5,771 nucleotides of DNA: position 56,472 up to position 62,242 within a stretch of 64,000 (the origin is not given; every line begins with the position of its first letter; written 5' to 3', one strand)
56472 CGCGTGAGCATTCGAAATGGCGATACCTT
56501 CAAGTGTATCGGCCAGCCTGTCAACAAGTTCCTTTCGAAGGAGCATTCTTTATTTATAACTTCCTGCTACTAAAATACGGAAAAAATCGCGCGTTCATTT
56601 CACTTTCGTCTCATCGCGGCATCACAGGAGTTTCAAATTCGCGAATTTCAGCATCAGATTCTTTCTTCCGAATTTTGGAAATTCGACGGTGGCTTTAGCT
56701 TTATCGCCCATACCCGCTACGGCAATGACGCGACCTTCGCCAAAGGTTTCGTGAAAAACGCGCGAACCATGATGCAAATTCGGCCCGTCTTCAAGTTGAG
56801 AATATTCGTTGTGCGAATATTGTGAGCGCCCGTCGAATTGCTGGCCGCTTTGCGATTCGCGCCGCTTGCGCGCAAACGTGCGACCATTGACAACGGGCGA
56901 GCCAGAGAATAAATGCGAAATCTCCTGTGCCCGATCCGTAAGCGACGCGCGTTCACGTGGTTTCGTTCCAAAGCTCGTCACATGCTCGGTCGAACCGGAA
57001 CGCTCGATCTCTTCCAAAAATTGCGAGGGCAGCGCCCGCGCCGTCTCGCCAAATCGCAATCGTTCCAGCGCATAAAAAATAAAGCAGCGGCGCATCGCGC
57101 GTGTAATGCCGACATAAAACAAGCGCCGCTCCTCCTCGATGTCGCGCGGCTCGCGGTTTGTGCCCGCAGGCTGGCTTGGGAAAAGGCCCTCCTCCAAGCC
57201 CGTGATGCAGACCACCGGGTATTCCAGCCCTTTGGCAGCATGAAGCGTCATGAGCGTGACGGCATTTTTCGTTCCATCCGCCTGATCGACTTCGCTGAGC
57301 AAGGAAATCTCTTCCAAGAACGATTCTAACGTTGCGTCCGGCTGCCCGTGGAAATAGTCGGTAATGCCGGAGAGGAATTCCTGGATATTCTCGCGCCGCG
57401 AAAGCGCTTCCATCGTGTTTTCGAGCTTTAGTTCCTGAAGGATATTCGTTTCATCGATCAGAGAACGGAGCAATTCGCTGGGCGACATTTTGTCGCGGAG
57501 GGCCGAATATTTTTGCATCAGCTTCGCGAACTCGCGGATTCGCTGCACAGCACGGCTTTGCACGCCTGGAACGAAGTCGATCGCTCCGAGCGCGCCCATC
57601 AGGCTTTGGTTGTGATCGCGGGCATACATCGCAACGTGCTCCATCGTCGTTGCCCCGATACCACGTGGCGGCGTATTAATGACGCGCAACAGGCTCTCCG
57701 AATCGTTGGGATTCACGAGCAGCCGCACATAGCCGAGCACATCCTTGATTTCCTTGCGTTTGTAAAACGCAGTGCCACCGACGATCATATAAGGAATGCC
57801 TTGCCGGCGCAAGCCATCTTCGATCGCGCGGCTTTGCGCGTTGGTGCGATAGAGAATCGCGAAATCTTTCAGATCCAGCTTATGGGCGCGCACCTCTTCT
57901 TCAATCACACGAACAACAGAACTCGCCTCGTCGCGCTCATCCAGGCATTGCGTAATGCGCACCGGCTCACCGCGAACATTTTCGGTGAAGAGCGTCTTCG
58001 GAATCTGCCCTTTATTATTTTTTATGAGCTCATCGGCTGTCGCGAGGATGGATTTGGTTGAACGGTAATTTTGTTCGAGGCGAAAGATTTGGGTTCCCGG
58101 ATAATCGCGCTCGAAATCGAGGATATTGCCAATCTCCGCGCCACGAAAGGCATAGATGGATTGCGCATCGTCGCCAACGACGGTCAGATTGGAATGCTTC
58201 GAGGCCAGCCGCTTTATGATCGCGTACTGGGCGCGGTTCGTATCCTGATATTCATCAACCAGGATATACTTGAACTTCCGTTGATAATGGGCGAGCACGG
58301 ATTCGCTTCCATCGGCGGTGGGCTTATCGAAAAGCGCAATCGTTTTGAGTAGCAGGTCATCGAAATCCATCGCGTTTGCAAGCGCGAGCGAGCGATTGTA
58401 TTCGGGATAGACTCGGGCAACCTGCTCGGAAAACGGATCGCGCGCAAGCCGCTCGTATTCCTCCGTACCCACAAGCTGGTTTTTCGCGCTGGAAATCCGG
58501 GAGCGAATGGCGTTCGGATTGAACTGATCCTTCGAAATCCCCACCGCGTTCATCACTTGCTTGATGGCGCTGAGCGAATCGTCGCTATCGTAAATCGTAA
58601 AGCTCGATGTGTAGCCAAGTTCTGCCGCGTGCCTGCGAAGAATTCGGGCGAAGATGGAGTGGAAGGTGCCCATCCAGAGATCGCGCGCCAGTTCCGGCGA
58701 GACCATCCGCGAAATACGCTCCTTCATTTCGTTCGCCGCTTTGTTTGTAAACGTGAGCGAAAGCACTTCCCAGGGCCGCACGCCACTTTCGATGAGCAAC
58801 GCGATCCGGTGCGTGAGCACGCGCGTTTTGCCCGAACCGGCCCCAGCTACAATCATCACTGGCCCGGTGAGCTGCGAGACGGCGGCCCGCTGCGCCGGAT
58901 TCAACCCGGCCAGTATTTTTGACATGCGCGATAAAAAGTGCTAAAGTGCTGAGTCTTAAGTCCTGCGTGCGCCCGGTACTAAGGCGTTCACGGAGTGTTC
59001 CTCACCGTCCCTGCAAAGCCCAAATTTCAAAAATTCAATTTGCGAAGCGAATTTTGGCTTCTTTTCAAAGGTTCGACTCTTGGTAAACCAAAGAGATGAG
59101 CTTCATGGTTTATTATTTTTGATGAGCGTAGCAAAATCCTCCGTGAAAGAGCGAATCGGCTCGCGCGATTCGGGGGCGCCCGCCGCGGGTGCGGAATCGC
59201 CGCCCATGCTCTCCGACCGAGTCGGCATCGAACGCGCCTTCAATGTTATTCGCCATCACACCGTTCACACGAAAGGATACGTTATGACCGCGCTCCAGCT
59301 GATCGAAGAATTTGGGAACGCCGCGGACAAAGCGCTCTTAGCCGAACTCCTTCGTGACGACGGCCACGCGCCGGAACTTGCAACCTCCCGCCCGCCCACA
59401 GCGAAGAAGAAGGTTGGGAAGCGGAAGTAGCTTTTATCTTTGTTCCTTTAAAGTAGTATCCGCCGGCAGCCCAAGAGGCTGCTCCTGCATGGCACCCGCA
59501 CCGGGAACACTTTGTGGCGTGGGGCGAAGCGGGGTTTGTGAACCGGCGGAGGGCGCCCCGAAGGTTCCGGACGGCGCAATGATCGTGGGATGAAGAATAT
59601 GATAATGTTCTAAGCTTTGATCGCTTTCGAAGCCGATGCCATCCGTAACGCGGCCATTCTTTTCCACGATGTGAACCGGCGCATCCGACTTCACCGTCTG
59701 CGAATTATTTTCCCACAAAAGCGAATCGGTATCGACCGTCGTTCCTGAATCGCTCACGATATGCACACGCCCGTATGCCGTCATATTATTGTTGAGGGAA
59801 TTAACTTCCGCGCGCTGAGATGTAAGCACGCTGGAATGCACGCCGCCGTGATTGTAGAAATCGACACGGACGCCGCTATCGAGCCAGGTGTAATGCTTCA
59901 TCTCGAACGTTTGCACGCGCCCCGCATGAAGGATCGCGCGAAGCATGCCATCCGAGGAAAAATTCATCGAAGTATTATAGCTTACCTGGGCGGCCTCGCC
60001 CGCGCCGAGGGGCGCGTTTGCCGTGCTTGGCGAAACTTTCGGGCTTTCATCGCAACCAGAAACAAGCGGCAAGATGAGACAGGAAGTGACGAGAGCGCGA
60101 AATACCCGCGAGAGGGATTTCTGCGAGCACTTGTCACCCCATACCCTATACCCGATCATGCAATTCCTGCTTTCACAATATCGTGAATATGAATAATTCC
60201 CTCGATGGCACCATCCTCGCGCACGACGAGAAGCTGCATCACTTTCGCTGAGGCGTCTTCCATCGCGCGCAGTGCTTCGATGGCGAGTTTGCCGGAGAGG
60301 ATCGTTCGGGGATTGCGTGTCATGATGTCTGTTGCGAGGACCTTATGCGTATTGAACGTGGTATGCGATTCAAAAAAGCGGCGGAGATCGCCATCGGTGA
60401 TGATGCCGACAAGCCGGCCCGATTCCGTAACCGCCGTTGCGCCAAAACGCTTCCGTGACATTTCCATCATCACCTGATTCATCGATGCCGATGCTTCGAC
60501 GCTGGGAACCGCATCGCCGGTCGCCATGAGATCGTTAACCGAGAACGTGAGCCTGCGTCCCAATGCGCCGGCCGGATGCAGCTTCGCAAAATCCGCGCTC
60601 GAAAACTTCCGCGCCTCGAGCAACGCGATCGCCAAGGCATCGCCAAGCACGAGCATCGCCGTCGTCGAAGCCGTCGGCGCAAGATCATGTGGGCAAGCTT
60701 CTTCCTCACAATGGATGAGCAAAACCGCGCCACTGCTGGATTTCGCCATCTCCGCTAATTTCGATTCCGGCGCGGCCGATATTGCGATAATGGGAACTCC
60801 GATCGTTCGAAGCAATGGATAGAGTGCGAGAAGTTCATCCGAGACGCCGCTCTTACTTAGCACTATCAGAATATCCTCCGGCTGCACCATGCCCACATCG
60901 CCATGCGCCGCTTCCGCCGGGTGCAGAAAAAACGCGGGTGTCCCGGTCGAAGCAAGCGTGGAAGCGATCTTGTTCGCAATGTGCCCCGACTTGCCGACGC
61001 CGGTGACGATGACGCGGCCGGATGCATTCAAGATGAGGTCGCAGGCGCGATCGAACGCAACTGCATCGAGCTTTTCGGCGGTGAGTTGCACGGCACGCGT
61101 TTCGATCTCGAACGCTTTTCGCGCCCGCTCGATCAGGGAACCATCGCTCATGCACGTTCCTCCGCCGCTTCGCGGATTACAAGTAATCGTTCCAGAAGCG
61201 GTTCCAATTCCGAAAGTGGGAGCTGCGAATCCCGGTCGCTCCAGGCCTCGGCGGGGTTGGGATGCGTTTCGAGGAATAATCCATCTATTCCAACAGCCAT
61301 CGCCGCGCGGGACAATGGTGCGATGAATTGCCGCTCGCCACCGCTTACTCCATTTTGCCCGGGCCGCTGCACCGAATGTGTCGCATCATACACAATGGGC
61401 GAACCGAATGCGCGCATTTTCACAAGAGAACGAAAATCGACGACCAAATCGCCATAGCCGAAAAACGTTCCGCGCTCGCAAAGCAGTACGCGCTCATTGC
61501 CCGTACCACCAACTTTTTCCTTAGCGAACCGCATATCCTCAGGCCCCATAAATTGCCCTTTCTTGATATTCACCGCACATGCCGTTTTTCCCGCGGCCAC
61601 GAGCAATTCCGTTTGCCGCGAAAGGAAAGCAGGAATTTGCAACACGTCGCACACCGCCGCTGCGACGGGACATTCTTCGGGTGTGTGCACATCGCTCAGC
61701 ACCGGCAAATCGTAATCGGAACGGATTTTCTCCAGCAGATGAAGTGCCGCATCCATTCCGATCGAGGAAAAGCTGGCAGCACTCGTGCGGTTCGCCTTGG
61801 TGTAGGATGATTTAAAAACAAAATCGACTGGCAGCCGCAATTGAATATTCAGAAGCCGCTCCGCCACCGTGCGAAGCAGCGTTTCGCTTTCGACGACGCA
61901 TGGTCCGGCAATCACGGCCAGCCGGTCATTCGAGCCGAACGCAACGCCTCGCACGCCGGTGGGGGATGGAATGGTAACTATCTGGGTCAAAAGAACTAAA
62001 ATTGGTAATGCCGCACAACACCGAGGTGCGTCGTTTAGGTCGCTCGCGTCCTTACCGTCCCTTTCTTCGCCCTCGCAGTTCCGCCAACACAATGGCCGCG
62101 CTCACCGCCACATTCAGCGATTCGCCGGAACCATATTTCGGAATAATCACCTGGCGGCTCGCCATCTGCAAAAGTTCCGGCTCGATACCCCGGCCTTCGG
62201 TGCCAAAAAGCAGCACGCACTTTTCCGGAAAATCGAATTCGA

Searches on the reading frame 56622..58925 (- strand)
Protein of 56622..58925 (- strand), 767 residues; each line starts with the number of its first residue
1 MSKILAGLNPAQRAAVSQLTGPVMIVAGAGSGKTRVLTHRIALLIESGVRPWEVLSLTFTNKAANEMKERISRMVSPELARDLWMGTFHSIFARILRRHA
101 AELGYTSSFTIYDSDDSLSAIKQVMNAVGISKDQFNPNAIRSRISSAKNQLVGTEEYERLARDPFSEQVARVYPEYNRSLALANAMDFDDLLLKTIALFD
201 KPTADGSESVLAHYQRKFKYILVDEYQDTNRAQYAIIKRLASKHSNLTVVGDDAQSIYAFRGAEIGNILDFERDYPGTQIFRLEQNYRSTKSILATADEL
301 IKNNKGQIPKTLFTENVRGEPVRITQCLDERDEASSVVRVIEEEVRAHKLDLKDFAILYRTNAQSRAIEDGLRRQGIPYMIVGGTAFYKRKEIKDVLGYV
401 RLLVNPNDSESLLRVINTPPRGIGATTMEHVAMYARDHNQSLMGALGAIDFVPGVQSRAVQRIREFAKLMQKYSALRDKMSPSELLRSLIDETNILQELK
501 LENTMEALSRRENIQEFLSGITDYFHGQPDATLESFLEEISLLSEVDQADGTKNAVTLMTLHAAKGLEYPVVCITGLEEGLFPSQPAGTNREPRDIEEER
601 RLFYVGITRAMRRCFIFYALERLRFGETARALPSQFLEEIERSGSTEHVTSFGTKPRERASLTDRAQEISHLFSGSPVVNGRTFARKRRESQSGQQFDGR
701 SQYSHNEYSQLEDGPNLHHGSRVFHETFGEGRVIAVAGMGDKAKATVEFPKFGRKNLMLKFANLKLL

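Call 68: search_protein_families(library=pfam, proteins=[window:56622-58925:-], max_evalue=0.001)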
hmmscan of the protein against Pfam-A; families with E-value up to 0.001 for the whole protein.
window:56622-58925:- (767 aa): 7 families
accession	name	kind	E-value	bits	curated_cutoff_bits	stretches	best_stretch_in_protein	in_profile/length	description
PF00580.27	UvrD-helicase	-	3.4e-89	299.6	23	1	8-276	1-271/271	UvrD/REP helicase N-terminal domain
PF13361.12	UvrD_C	-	1e-71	242.6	25.6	1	282-619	2-348/350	UvrD-like helicase C-terminal domain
PF13245.12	AAA_19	-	1e-23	84.4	25.1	1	12-261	1-134/134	AAA domain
PF13604.12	AAA_30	-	3e-10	40.6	27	1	8-72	2-67/191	AAA domain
PF21196.3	PcrA_UvrD_tudor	-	9.3e-08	32.2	23.9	1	720-762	2-44/48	PcrA/UvrD tudor domain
PF13538.12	UvrD_C_2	-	1.4e-07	31.7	27.4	0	593-616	28-51/52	UvrD-like helicase C-terminal domain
PF01443.25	Viral_helicase1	-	8.2e-07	29.5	21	0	539-617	160-227/228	Viral superfamily 1 RNA helicase core domain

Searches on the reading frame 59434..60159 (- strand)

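Call 68: search_protein_families(library=pfam, proteins=[window:59434-60159:-], max_evalue=0.001)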
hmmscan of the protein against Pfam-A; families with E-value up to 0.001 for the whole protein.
window:59434-60159:- (241 aa): 1 family
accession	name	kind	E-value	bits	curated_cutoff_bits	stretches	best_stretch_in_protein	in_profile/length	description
PF06835.18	LptC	-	7.6e-14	52.1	21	1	63-189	40-167/175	Lipopolysaccharide-assembly, LptC-related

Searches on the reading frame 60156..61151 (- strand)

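Call 68: search_protein_families(library=pfam, proteins=[window:60156-61151:-], max_evalue=0.001)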
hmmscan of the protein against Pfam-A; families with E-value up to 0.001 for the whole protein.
window:60156-61151:- (331 aa): 3 families
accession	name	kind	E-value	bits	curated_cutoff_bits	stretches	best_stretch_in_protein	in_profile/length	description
PF01380.27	SIS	-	1.4e-23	83.5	25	1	41-176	2-131/131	SIS domain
PF00571.33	CBS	-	7e-18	65.1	24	2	206-260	2-55/57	CBS domain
PF13580.11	SIS_2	-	5.3e-05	23.7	27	0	89-125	101-137/138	SIS domain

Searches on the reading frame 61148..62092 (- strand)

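Call 68: search_protein_families(library=pfam, proteins=[window:61148-62092:-], max_evalue=0.001)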
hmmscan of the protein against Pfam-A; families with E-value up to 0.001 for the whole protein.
window:61148-62092:- (314 aa): 1 family
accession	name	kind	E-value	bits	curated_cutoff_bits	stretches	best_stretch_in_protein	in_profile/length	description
PF00793.26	DAHP_synth_1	-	2.2e-63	214.2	25.5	1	49-300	9-258/270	DAHP synthetase I family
